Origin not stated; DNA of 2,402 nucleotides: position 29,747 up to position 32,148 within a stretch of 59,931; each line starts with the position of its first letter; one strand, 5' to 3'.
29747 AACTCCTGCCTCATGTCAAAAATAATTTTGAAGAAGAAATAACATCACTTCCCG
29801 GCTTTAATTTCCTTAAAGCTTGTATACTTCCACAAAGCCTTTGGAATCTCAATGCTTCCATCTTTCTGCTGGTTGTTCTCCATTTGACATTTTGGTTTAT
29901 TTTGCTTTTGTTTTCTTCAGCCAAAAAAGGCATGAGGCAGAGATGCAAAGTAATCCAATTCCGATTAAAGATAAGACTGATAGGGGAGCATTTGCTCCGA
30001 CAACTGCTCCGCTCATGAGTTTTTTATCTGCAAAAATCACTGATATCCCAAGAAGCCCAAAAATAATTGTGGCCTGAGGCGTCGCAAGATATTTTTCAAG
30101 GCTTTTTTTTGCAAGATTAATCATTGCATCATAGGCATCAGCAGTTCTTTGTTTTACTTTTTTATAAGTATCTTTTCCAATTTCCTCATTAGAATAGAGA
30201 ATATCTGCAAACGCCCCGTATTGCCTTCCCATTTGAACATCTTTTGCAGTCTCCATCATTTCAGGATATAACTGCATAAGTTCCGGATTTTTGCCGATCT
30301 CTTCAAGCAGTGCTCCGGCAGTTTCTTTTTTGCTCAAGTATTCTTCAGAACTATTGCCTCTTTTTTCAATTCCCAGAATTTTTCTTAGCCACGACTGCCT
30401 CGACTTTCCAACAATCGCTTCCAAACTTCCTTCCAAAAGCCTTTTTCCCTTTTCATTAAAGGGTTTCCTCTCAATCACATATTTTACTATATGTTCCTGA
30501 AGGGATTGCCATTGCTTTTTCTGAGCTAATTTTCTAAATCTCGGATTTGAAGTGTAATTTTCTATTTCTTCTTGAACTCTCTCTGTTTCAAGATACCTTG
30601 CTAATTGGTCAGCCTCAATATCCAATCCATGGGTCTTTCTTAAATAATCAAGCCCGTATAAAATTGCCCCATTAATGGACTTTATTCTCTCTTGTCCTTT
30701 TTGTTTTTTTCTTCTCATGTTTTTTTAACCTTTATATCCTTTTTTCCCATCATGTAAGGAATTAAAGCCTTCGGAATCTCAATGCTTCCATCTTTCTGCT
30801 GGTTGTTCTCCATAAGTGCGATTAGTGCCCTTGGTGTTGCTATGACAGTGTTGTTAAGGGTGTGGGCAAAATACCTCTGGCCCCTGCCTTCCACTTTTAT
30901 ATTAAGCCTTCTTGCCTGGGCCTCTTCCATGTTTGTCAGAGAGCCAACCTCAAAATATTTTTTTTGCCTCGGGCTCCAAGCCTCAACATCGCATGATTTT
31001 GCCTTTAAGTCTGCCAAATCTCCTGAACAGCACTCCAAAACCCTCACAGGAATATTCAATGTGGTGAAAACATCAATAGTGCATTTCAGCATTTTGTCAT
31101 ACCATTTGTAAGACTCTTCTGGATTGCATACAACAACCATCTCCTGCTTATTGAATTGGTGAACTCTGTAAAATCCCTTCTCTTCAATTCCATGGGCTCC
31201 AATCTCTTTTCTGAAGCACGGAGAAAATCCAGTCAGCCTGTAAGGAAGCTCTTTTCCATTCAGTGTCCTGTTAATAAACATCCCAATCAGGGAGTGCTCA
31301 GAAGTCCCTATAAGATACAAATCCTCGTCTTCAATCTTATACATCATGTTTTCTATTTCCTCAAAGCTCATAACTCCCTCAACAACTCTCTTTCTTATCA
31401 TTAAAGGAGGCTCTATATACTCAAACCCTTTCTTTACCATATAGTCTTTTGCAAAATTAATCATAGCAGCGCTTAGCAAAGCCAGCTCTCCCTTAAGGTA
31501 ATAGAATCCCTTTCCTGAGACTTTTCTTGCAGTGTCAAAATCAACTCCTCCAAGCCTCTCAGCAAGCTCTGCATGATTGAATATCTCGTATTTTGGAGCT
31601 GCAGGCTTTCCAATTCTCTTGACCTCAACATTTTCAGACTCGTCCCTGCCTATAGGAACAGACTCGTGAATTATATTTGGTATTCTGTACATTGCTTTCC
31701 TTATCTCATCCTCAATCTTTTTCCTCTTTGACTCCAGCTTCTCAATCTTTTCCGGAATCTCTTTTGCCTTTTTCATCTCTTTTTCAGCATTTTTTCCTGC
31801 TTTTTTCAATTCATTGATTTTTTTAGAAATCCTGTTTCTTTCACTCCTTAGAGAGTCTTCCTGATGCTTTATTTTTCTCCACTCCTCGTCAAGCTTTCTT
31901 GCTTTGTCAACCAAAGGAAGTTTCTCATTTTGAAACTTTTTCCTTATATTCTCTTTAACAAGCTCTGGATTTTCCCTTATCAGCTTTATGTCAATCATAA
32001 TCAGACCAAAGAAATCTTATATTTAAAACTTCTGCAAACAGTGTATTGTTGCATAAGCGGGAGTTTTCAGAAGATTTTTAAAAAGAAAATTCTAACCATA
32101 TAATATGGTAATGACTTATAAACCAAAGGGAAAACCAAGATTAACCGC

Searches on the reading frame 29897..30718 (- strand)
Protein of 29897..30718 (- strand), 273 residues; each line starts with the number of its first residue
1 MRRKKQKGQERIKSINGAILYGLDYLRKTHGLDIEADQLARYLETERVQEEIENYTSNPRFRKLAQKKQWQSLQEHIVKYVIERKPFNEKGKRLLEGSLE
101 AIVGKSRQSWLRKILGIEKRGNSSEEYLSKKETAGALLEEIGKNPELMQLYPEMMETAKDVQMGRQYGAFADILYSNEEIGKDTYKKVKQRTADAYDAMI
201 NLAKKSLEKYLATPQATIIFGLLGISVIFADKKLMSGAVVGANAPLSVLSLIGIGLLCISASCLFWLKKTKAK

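Call 18: find_encoding_contigs(protein=window:29897-30718:-, flank=6000, max_places=10)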
Protein window:29897-30718:- (273 aa): 2 contigs read that carry it; 1 place shown.
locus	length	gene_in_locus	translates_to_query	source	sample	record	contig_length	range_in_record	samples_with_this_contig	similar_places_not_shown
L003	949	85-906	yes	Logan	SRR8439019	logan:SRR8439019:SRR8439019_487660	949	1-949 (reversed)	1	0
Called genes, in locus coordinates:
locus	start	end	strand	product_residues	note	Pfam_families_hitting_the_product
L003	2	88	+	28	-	?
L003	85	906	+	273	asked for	-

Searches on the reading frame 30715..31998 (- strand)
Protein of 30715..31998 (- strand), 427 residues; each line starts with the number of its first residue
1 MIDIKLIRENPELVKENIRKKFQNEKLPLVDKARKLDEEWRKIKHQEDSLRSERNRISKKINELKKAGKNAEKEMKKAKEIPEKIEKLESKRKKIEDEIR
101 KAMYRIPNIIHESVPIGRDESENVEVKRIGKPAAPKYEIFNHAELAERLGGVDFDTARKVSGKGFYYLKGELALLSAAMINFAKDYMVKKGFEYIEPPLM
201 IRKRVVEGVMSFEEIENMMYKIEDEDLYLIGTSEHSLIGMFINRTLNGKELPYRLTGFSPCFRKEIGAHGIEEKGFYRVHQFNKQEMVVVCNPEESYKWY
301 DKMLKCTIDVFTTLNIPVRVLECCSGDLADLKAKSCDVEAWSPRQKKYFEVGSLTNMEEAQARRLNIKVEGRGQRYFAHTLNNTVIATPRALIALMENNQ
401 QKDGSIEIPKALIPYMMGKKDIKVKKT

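Call 4: search_protein_families(library=pfam, proteins=[window:30715-31998:-], max_evalue=0.1)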
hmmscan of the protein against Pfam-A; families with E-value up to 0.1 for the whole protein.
window:30715-31998:- (427 aa): 4 families
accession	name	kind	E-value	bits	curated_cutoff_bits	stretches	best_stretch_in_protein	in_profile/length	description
PF00587.30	tRNA-synt_2b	-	1.2e-32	113.9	29.3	1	220-399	1-179/179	tRNA synthetase class II core domain (G, H, P, S and T)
PF02403.27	Seryl_tRNA_N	-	1.6e-27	96.3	28.2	1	1-109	1-107/108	Seryl-tRNA synthetase N-terminal domain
PF21007.2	FBF1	-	0.016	14.2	45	1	19-104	333-418/524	Fas-binding factor 1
PF20492.3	ERM_helical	-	0.093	13.2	40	0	27-101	30-108/120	Ezrin/radixin/moesin, alpha-helical domain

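Call 13: find_encoding_contigs(protein=window:30715-31998:-, flank=10000, max_places=10)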
Protein window:30715-31998:- (427 aa): no gene with exactly this product is on record in the collection.

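Call 59: find_related_loci(query=window:30715-31998:-, collection=metagenome_contigs, flank=7000)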
Query window:30715-31998:- (427 aa) in metagenome_contigs; peptide patterns used: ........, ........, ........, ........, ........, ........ (x = any residue, [..] = any of these).
576 stretches matched a pattern; 319 encode a relative of the query (tblastn E <= 1e-3); the best 80 are kept; 80 distinct loci.
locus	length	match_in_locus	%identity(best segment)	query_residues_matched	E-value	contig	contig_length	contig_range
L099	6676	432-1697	76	1-422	0e+0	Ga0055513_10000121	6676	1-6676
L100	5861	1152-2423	76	1-424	0e+0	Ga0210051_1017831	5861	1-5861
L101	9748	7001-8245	75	1-415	0e+0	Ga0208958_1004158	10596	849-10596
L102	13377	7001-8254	74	1-418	0e+0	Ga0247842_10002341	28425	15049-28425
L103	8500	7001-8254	74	1-418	0e+0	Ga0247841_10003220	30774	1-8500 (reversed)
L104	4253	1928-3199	74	1-424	0e+0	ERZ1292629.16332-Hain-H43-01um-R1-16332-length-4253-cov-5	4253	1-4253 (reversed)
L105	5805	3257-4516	73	1-418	0e+0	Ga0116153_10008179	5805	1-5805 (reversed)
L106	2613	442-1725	74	1-426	0e+0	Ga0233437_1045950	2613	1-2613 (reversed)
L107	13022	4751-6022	71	1-424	0e+0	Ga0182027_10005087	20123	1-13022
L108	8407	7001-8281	73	1-426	0e+0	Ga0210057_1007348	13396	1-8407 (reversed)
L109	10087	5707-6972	72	1-422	0e+0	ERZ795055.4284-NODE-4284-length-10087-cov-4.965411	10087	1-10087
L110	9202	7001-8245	75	1-415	0e+0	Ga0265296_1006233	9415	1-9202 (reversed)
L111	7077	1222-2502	74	1-426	0e+0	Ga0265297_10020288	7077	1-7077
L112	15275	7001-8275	74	1-425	0e+0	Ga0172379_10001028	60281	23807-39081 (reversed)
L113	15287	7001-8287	72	1-427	0e+0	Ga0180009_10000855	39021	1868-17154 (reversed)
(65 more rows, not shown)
